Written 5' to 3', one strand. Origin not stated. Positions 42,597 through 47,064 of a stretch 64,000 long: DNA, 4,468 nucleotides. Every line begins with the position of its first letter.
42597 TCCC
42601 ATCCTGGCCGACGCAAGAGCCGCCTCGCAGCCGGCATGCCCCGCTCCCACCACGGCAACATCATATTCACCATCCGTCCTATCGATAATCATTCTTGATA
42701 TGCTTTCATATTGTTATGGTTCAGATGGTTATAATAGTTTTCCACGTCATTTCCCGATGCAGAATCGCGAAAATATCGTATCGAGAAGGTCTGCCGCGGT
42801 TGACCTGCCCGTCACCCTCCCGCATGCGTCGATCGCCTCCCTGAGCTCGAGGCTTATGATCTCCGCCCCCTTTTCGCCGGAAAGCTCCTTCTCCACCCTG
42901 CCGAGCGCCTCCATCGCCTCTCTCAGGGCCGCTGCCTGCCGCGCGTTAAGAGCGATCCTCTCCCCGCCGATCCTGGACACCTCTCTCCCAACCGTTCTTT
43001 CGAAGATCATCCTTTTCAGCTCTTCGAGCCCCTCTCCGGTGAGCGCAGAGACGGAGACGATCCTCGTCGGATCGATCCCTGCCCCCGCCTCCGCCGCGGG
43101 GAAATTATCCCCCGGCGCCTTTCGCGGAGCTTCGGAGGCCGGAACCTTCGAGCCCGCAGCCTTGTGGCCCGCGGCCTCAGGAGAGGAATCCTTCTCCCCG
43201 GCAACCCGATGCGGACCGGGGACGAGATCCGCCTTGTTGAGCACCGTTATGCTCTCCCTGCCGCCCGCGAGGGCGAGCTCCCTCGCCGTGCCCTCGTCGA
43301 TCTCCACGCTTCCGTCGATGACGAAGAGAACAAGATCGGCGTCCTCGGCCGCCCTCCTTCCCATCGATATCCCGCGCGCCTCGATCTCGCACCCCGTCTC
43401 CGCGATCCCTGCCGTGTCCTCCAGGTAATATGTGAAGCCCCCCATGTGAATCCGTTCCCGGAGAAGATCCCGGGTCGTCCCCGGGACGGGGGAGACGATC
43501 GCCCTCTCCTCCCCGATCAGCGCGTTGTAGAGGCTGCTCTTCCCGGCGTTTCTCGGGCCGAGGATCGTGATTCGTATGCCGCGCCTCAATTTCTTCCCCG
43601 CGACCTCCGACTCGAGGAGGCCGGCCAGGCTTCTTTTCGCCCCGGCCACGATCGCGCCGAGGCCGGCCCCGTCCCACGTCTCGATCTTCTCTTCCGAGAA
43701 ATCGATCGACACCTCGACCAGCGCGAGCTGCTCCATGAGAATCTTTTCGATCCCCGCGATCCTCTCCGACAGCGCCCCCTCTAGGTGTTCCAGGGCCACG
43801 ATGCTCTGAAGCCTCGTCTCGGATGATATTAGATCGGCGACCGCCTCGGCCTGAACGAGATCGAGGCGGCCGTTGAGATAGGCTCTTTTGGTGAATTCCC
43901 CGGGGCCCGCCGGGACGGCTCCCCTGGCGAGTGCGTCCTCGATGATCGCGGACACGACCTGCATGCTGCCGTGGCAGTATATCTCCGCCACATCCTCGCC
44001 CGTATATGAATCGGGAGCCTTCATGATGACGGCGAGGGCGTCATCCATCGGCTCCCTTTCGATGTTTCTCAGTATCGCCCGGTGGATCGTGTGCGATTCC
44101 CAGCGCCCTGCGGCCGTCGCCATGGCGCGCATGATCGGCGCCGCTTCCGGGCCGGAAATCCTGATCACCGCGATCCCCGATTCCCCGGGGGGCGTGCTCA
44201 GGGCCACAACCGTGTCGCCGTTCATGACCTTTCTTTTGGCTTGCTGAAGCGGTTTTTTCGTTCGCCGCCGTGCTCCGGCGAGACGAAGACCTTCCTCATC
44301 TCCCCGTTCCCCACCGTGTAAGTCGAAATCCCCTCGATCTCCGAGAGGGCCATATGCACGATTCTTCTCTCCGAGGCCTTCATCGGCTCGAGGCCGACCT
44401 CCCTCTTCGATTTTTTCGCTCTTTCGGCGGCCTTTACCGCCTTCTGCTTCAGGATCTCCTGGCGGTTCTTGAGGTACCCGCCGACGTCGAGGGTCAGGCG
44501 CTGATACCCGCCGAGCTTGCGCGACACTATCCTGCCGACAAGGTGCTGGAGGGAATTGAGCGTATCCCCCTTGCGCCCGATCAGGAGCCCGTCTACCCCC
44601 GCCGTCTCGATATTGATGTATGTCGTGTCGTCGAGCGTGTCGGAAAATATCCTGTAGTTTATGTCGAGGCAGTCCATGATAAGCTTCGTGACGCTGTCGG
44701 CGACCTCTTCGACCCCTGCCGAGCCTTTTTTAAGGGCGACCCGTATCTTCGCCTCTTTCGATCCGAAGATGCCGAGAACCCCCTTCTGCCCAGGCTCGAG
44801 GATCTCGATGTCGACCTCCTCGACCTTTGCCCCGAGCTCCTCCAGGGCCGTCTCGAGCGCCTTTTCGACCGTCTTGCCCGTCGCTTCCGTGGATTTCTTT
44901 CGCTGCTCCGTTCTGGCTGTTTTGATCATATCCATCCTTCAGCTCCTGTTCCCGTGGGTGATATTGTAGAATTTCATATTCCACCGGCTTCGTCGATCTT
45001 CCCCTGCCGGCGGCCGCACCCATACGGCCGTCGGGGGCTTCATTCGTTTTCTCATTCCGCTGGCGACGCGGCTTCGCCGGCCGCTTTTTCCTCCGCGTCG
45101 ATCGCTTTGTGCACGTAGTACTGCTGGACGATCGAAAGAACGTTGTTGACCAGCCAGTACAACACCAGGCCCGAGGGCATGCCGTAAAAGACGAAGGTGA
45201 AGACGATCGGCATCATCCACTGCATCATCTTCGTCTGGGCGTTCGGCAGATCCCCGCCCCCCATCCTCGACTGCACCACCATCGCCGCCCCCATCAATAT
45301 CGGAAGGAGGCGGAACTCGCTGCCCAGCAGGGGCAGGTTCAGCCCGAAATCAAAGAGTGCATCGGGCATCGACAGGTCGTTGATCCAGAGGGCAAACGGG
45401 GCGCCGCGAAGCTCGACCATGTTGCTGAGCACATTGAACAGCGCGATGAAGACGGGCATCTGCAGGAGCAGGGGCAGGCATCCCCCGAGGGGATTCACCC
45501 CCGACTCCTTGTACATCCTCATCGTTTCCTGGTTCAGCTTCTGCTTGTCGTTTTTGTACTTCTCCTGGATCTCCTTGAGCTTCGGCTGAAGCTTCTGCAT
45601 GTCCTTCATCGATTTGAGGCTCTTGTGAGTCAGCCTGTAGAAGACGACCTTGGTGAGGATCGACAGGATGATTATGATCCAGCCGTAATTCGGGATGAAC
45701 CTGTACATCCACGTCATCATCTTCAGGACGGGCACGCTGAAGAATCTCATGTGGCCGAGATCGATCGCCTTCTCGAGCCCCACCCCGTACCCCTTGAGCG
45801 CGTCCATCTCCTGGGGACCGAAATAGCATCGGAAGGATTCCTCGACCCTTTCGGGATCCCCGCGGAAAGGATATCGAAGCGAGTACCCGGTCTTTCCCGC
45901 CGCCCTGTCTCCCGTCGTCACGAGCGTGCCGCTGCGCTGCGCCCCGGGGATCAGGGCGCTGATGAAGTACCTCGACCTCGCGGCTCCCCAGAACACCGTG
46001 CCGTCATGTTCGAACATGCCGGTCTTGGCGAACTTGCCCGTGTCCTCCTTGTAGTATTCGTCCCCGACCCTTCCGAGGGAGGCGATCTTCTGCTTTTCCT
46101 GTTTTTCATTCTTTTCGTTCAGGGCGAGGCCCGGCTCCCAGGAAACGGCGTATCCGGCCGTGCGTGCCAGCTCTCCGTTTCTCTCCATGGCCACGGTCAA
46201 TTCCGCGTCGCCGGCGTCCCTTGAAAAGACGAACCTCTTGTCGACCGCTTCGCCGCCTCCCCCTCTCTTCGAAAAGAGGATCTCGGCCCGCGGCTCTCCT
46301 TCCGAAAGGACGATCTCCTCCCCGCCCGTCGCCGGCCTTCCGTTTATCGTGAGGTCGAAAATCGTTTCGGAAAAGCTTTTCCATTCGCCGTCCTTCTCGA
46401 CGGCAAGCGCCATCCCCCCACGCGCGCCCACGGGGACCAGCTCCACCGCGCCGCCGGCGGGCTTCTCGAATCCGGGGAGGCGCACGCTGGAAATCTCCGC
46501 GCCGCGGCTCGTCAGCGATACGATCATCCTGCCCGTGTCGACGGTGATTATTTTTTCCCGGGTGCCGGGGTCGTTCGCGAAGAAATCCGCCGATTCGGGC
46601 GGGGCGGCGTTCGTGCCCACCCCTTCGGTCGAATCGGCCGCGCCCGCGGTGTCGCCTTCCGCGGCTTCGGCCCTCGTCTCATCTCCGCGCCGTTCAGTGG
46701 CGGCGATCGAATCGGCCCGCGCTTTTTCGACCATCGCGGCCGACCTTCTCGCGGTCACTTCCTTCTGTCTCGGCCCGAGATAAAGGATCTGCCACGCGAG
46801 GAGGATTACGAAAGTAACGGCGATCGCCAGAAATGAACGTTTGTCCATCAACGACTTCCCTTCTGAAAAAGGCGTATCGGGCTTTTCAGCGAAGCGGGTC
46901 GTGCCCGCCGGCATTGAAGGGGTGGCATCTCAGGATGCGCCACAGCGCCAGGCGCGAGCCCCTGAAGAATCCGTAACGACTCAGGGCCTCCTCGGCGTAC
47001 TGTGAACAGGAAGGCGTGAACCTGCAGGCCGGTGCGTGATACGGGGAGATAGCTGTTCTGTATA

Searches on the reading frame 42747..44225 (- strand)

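Call 67: search_protein_families(library=pfam, proteins=[window:42747-44225:-], max_evalue=0.00001)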
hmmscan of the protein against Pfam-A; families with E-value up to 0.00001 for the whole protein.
window:42747-44225:- (492 aa): 3 families
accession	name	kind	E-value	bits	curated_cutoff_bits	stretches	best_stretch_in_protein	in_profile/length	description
PF12631.12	MnmE_helical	-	4e-47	161.5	40.1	1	123-489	1-211/211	MnmE helical domain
PF10396.14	TrmE_N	-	5.6e-37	127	29.8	1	5-120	1-117/117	GTP-binding protein TrmE N-terminus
PF01926.29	MMR_HSR1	-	2.3e-21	76.5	21.9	1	218-331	1-113/113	50S ribosome-binding GTPase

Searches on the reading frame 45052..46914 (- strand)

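Call 67: search_protein_families(library=pfam, proteins=[window:45052-46914:-], max_evalue=0.00001)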
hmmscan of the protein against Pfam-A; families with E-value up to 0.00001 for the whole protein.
window:45052-46914:- (620 aa): 2 families
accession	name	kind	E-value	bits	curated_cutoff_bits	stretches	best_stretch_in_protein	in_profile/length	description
PF02096.25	60KD_IMP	-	7.9e-66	221.5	35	1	410-603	1-163/163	60Kd inner membrane protein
PF14849.12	YidC_periplas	-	3.8e-17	63.6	24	1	123-397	2-281/283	YidC periplasmic domain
